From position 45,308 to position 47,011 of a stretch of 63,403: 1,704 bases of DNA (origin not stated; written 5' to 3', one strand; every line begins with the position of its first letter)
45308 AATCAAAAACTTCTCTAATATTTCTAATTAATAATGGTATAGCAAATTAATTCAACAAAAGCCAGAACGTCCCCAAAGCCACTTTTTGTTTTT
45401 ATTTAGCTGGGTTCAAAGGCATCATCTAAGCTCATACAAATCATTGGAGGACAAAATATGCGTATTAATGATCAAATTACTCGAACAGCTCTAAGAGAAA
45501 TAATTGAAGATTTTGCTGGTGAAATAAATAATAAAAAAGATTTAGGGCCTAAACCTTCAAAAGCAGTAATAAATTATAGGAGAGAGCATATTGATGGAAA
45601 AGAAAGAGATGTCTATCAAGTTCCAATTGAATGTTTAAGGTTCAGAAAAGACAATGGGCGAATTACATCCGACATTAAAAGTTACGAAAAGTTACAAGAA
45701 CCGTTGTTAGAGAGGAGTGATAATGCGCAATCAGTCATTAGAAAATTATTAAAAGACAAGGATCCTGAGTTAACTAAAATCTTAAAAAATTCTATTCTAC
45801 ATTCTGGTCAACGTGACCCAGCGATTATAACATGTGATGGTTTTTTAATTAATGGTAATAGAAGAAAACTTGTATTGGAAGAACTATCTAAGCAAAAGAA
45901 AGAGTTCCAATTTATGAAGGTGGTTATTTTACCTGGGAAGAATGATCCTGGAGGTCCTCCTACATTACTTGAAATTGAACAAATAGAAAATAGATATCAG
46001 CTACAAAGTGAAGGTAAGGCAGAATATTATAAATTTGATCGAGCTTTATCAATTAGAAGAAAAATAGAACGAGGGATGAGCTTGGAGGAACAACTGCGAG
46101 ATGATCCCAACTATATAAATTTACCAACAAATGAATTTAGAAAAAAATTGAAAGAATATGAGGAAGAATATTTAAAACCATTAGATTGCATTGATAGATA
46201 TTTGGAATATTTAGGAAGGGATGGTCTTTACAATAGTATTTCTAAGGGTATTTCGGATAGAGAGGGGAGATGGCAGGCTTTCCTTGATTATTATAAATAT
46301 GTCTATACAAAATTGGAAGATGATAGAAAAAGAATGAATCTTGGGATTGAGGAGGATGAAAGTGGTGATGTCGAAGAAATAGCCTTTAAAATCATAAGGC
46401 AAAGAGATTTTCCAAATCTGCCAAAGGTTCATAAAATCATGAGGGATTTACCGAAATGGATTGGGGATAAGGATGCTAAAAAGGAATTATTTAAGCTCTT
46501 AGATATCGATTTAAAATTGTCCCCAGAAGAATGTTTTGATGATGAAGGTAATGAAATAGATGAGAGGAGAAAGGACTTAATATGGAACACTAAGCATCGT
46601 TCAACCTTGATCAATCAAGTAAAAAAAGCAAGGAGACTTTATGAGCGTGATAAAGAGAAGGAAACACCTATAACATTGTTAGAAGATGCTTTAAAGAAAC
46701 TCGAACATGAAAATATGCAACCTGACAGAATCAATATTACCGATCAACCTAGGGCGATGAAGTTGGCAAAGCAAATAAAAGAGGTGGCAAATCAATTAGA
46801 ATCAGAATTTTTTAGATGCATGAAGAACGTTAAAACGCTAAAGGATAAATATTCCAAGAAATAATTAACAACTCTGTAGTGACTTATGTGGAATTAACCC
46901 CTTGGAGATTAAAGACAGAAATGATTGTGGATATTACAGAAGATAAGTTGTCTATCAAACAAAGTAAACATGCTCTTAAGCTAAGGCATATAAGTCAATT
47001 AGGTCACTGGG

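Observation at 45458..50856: ParB-fold protein, SNF2 helicase, DUF3883-like nuclease and Dam-class methyltransferase: candidate undescribed methylation-linked defence system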

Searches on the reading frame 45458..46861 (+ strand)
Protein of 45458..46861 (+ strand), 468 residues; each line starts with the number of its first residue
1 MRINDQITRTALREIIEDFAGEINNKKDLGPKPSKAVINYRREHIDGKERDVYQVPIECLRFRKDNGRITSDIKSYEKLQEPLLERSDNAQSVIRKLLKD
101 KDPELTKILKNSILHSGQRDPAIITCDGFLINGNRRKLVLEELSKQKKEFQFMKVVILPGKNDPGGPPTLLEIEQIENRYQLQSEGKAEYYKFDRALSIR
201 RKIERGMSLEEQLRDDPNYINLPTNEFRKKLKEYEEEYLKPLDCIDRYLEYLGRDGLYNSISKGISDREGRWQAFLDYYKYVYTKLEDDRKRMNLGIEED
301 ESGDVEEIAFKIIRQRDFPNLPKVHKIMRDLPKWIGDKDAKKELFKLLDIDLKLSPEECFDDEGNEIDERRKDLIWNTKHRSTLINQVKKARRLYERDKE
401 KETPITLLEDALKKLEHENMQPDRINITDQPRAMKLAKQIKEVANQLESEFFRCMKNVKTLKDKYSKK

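Call 3: search_protein_families(library=pfam, proteins=[window:45458-46861:+], max_evalue=0.1)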
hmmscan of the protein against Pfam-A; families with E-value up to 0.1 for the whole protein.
window:45458-46861:+ (468 aa): 1 family
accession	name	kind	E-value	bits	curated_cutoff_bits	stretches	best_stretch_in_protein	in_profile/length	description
PF24922.1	ACBP4_C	-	0.055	14.2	31.2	0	407-456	14-63/105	Acyl-CoA-binding domain-containing protein 4-6, C-terminal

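Call 4: search_protein_families(library=padloc, proteins=[window:45458-46861:+], max_evalue=0.1)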
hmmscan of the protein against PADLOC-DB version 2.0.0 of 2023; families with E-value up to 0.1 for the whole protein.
window:45458-46861:+ (468 aa): 0 families

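Call 5: search_protein_families(library=ncbifam, proteins=[window:45458-46861:+], max_evalue=0.1)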
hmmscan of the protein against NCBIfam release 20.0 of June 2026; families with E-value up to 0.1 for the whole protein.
window:45458-46861:+ (468 aa): 0 families

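Call 8: search_protein_families(library=phrogs, proteins=[window:45458-46861:+], max_evalue=0.01)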
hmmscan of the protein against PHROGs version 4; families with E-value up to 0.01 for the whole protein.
window:45458-46861:+ (468 aa): 0 families

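Call 11: find_homologous_proteins(query=window:45458-46861:+)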
Query window:45458-46861:+ (468 aa): 1560 proteins with E <= 0.001 among 8000 candidates; the best 120 are listed.
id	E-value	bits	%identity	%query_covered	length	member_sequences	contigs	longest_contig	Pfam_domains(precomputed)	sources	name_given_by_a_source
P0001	0.0e+0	1035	100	100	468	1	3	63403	-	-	-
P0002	1.0e-271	919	90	100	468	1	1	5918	-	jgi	-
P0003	1.4e-220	751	75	96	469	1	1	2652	-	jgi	jgi:hypothetical protein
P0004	2.4e-209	714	70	99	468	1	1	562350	-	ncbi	ncbi:MAG: hypothetical protein AB1598_08365 [Thermodesulfobacteriota bacterium]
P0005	2.9e-208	710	69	100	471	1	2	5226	-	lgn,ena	-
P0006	2.7e-204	697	71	98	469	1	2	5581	-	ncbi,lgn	ncbi:MAG: hypothetical protein ACFFFT_18675 [Candidatus Thorarchaeota archaeon]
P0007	2.3e-192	658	66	99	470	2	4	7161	-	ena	-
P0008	6.3e-190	650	65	99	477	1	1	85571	-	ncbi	ncbi:MAG: hypothetical protein ACUZ8N_03280 [Candidatus Scalindua sp.]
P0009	1.1e-189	649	65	96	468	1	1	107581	-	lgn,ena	-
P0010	6.8e-187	640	63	97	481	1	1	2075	-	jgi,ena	-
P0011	1.3e-186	639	64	99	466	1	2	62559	-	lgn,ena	-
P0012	1.3e-185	636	64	99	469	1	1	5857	-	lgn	-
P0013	3.4e-185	634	66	98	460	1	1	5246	-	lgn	-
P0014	4.7e-184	630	63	99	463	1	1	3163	-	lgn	-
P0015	8.3e-184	630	65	96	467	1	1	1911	-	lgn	-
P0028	6.8e-176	604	61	99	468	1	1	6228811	-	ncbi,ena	-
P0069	2.6e-165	569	59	99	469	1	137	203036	-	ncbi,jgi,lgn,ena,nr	ncbi:ParB N-terminal domain-containing protein [Candidatus Woesearchaeota archaeon]|jgi:hypothetical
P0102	3.3e-161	555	59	99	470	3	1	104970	-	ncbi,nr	ncbi:MAG: hypothetical protein VX798_01410 [Bacteroidota bacterium]|nr:hypothetical protein [Bactero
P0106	7.2e-161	554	55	99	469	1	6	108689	-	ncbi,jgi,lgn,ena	-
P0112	1.9e-160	553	58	99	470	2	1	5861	PF18763.8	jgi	-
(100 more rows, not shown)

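Call 12: search_solved_structures(query=window:45458-46861:+, max_evalue=10, show_alignments=2)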
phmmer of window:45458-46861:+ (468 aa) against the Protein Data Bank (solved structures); distinct sequences matched with E-value up to 10: 1.
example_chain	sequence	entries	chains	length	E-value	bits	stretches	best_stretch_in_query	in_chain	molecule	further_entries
7qv7_D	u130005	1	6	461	0.66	11.8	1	139-205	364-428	Hydrogen dependent carbon dioxide reductase subunit HydA2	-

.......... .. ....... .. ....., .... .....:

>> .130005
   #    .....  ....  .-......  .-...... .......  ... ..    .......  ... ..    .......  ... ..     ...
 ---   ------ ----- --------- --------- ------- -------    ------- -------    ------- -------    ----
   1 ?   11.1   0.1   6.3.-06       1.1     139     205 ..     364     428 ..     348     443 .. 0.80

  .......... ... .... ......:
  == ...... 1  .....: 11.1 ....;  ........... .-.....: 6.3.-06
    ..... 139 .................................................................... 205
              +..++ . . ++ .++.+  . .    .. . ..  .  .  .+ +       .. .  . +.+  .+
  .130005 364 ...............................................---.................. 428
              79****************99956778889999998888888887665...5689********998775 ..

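Call 14: find_encoding_contigs(protein=P0004, flank=10000, max_places=2)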
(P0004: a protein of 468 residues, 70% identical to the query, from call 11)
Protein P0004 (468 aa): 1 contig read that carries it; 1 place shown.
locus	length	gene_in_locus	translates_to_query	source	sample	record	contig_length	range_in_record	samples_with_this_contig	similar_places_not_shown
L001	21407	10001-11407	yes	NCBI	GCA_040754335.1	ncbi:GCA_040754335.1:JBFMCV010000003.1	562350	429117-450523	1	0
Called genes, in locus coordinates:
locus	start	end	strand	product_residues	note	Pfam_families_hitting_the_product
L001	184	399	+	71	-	PF00313:CSD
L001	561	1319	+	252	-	PF13709:DUF4159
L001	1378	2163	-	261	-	PF00903:Glyoxalase, PF18029:Glyoxalase_6 (faint), PF22677:Ble-like_N (faint), PF00903:Glyoxalase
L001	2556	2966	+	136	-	PF00892:EamA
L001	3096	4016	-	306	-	-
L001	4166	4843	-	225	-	PF25087:GMPPB_C (faint), PF00132:Hexapep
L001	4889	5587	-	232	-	PF03009:GDPD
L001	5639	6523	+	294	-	PF01040:UbiA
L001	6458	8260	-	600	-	PF13432:TPR_16 (faint), PF07719:TPR_2 (faint), PF13424:TPR_12 (faint), PF13431:TPR_17 (faint), PF00515:TPR_1 (faint), PF13176:TPR_7 (faint), PF13181:TPR_8 (faint), PF14559:TPR_19 (weak), +2 more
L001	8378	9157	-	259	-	PF01996:F420_ligase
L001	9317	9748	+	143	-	-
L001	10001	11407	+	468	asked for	-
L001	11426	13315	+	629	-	PF00176:SNF2-rel_dom, PF00270:DEAD (weak), PF04851:ResIII, PF00271:Helicase_C (weak)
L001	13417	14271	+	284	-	PF13020:NOV_C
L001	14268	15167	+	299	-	PF01555:N6_N4_Mtase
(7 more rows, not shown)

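Call 15: find_encoding_contigs(protein=P0028, flank=10000, max_places=2)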
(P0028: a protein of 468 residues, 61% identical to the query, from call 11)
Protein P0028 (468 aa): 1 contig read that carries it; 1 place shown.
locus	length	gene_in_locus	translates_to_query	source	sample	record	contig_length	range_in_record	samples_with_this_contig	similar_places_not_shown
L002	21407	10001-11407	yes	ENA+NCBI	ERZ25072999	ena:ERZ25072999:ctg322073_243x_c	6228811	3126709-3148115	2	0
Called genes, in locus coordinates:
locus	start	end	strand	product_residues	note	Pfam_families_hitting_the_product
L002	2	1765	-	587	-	PF02518:HATPase_c, PF13589:HATPase_c_3, PF01119:DNA_mis_repair, PF08676:MutL_C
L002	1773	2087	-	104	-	-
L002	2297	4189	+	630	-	PF13522:GATase_6 (faint), PF13537:GATase_7 (faint)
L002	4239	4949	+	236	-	PF04545:Sigma70_r4 (faint), PF04542:Sigma70_r2, PF08281:Sigma70_r4_2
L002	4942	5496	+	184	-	-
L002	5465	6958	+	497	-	-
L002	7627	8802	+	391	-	-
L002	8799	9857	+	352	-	-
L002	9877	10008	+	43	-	-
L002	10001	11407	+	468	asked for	-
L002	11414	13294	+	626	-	PF00176:SNF2-rel_dom, PF04851:ResIII, PF00271:Helicase_C (weak)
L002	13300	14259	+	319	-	PF13020:NOV_C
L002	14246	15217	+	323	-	PF02086:MethyltransfD12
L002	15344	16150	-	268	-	PF00078:RVT_1, PF08388:GIIM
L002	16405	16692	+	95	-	-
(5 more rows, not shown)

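Call 16: find_encoding_contigs(protein=P0069, flank=10000, max_places=6)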
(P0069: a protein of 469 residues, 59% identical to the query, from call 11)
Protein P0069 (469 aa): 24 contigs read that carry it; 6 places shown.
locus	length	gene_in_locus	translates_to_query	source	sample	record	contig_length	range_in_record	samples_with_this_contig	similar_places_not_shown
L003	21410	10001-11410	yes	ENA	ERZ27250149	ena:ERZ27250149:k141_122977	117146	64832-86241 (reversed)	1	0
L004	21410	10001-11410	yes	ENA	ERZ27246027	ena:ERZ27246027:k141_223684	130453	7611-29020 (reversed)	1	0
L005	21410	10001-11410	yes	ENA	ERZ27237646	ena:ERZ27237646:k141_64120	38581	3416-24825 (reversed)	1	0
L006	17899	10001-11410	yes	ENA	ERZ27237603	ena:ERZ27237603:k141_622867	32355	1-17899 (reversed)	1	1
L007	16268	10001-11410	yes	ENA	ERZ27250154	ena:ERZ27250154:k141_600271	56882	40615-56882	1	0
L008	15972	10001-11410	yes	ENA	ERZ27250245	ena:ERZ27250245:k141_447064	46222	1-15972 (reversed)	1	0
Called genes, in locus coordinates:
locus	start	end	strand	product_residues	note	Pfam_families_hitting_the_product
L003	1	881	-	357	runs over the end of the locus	PF00146:NADHdh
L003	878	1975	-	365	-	PF00346:Complex1_49kDa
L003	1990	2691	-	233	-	PF00329:Complex1_30kDa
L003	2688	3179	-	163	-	PF01058:Oxidored_q6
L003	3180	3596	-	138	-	PF00507:Oxidored_q4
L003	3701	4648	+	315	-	PF01619:Pro_dh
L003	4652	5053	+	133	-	PF13380:CoA_binding_2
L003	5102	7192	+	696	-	PF17876:CSD2 (faint), PF08206:OB_RNB, PF00773:RNB, PF00575:S1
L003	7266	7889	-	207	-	PF01797:Y1_Tnp (weak)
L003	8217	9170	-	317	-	PF13495:Phage_int_SAM_4, PF00589:Phage_integrase, PF22823:MrpR_C_cat (weak)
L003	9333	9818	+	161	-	-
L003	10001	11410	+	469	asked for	-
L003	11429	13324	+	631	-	PF00176:SNF2-rel_dom, PF04851:ResIII, PF00271:Helicase_C (weak)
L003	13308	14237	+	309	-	PF13020:NOV_C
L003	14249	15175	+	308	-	PF01555:N6_N4_Mtase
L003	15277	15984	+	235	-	PF05711:TylF (faint), PF13578:Methyltransf_24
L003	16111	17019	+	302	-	PF14338:Mrr_N, PF04471:Mrr_cat, PF22722:NA-iREase1, PF13156:Mrr_cat_2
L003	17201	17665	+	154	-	-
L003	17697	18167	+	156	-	PF03190:Thioredox_DsbH, PF00085:Thioredoxin (weak), PF13899:Thioredoxin_7, PF13098:Thioredoxin_2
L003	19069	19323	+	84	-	PF01649:Ribosomal_S20p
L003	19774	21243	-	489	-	PF00478:IMPDH, PF00571:CBS, PF01070:FMN_dh, PF03060:NMO (weak), PF00977:His_biosynth (faint), PF01645:Glu_synthase (faint)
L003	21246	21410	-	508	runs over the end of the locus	PF00221:Lyase_aromatic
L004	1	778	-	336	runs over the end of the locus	PF04613:LpxD, PF25087:GMPPB_C (weak), PF14602:Hexapep_2 (faint), PF25084:LbH_EIF2B (weak), PF00132:Hexapep, PF25087:GMPPB_C (weak), PF00132:Hexapep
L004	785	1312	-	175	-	PF03938:OmpH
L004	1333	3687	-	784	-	PF07244:POTRA, PF08479:POTRA_2 (faint), PF07244:POTRA, PF01103:Omp85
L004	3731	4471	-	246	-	PF01255:Prenyltransf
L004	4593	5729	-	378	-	PF01883:FeS_assembly_P (weak), PF00142:Fer4_NifH (faint), PF01656:CbiA, PF09140:MipZ (weak), PF10609:ParA, PF13614:AAA_31, PF10609:ParA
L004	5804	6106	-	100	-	PF12838:Fer4_7 (weak), PF13183:Fer4_8 (faint), PF13187:Fer4_9 (weak), PF13237:Fer4_10 (faint), PF13484:Fer4_16 (faint), PF25160:LdpA_Fe-S-bd (faint), PF12797:Fer4_2 (weak), PF00037:Fer4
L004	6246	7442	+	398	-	PF05977:MFS_3, PF07690:MFS_1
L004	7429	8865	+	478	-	PF00370:FGGY_N, PF02782:FGGY_C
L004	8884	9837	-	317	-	PF13495:Phage_int_SAM_4, PF00589:Phage_integrase, PF22823:MrpR_C_cat (weak)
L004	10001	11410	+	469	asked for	-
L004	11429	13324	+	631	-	PF00176:SNF2-rel_dom, PF04851:ResIII, PF00271:Helicase_C (weak)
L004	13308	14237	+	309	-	PF13020:NOV_C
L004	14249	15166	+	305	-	PF01555:N6_N4_Mtase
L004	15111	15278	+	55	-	-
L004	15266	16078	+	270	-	-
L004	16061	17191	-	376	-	PF00266:Aminotran_5, PF01053:Cys_Met_Meta_PP (weak)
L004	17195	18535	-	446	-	PF03051:Peptidase_C1_2, PF00112:Peptidase_C1 (faint)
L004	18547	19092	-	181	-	-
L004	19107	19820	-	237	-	PF01553:Acyltransferase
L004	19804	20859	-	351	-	PF00730:HhH-GPD, PF00633:HHH, PF00293:NUDIX, PF14815:NUDIX_4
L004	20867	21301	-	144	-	PF22381:Staph_reg_Sar_Rot (weak), PF01047:MarR, PF12802:MarR_2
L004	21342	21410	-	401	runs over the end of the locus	PF24708:Lip_C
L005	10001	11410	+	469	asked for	-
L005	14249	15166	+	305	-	PF01555:N6_N4_Mtase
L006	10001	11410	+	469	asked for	-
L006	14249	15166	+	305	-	PF01555:N6_N4_Mtase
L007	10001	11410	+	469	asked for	-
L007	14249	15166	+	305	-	PF01555:N6_N4_Mtase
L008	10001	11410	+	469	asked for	-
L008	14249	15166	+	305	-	PF01555:N6_N4_Mtase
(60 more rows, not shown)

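Call 31: find_encoding_contigs(protein=P0008, flank=8000, max_places=1)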
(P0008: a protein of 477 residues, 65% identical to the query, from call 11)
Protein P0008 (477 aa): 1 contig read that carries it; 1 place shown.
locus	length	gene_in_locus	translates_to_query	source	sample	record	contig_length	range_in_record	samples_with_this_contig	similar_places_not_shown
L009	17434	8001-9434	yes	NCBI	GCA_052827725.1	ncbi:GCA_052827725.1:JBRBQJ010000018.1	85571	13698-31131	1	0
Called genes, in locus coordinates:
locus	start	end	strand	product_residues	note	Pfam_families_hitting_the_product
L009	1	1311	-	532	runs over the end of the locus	PF23357:DUF7088, PF09822:ABC_transp_aux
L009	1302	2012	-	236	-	PF01061:ABC2_membrane (weak), PF12679:ABC2_membrane_2, PF12730:ABC2_membrane_4, PF12698:ABC2_membrane_3, PF13346:ABC2_membrane_5 (weak)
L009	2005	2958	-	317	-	PF00005:ABC_tran, PF13304:AAA_21 (weak)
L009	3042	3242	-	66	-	PF01192:RNA_pol_Rpb6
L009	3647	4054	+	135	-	PF00027:cNMP_binding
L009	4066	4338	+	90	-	PF05402:PqqD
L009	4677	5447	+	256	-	PF27840:ScmC (faint)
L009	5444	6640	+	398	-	PF14907:NTP_transf_5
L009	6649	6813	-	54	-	-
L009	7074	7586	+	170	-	PF10543:ORF6N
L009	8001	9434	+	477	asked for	-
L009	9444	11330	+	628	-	PF04851:ResIII, PF00270:DEAD (faint), PF00176:SNF2-rel_dom, PF13401:AAA_22 (weak), PF00271:Helicase_C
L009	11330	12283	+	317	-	PF13020:NOV_C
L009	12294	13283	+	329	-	PF02086:MethyltransfD12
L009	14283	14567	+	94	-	PF05015:HigB-like_toxin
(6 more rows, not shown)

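Call 32: find_encoding_contigs(protein=P0102, flank=8000, max_places=1)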
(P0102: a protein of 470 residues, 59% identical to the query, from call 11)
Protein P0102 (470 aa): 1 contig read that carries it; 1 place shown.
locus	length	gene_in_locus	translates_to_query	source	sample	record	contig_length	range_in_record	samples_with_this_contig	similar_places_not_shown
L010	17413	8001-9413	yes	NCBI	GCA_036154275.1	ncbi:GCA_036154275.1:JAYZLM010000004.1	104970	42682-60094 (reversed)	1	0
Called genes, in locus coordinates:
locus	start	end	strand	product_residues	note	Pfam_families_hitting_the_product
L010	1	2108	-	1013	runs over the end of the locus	PF13620:CarboxypepD_reg (weak), PF13715:CarbopepD_reg_2, PF07715:Plug, PF00593:TonB_dep_Rec_b-barrel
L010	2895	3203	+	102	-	-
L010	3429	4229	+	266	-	-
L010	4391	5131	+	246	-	PF11185:DUF2971 (weak)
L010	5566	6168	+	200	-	PF19570:DUF6088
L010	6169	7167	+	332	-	PF08843:AbiEii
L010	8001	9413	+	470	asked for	-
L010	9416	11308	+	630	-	PF04851:ResIII, PF00176:SNF2-rel_dom, PF00271:Helicase_C (weak)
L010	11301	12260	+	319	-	PF13020:NOV_C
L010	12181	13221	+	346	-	PF02086:MethyltransfD12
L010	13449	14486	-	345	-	-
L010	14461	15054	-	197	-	PF04973:NMN_transporter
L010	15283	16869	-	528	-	PF02534:T4SS-DNA_transf, PF10412:TrwB_AAD_bind, PF12696:TraG-D_C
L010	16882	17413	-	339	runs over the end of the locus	PF18976:DUF5712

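Call 33: find_encoding_contigs(protein=P0106, flank=8000, max_places=3)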
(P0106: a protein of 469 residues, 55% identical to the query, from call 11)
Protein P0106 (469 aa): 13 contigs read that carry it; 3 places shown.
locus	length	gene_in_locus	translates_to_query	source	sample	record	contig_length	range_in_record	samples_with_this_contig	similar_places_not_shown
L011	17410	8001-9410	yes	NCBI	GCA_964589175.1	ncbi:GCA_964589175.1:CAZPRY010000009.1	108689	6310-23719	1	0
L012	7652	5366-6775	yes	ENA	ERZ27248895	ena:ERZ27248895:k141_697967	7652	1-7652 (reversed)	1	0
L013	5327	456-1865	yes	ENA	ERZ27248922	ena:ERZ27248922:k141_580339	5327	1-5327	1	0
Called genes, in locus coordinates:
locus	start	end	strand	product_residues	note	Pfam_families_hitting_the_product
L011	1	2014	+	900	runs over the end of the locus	PF00989:PAS, PF13426:PAS_9, PF13426:PAS_9, PF00989:PAS, PF08448:PAS_4, PF13426:PAS_9, PF00512:HisKA, PF02518:HATPase_c, +4 more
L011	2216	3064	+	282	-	PF00303:Thymidylat_synt (weak)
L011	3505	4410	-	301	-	PF12893:Lumazine_bd_2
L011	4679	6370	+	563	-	PF00749:tRNA-synt_1c, PF03950:tRNA-synt_1c_C, PF20974:tRNA-synt_1c_C2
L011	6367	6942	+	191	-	PF11667:DUF3267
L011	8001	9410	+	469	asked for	-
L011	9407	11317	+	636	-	PF00176:SNF2-rel_dom, PF04851:ResIII, PF00271:Helicase_C (weak)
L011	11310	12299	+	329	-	PF13020:NOV_C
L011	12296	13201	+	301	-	PF01555:N6_N4_Mtase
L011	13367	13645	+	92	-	PF04221:RelB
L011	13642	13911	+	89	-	PF15738:YafQ_toxin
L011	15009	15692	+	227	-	-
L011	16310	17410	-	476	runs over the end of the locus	PF00749:tRNA-synt_1c, PF19269:Anticodon_2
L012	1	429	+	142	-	?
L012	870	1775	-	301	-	PF12893:Lumazine_bd_2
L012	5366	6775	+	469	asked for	-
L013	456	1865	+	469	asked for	-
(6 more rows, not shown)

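Call 34: predict_structure(alignment_id=A1)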
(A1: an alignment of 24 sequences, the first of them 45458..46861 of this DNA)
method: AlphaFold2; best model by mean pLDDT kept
length: 468 residues; sequences in the alignment: 24
mean_pLDDT: 86.6   pTM: 0.76
mean pLDDT of the five models: 86.6, 86.2, 85.2, 85.1, 84.5
residues with pLDDT >= 90: 228; 70-90: 205; 50-70: 17; < 50: 18
segments of 3 or more residues with pLDDT < 50: 1-8, 183-189
pLDDT, mean of each block of 10 residues (from residue 1): 39 87 90 78 86 94 86 87 90 91 84 88 94 91 92 94 88 86 48 85 89 82 92 93 94 86 59 92 94 90 95 88 91 94 95 88 86 90 94 89 84 88 90 94 93 88 71
secondary structure, 60 per line:
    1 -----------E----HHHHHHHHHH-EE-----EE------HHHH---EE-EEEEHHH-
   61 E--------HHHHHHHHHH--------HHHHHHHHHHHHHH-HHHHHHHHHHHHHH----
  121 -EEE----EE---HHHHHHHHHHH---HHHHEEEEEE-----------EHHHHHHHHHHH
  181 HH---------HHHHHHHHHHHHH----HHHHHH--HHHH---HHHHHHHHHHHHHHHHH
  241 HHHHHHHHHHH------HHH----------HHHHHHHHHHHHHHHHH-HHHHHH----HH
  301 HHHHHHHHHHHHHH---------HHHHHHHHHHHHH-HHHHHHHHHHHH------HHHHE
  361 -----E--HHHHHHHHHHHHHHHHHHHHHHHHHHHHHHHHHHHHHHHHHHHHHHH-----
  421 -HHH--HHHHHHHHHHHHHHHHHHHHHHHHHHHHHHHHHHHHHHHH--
elements in order: H17-26 H43-46 E53-56 H70-79 H88-101 H103-116 E122-124 H134-144 H148-151 E152-157 H170-182 H192-204 H209-214 H217-220 H224-251 H271-287 H289-294 H299-314 H324-336 H338-349 H356-359 H369-415 H427-466
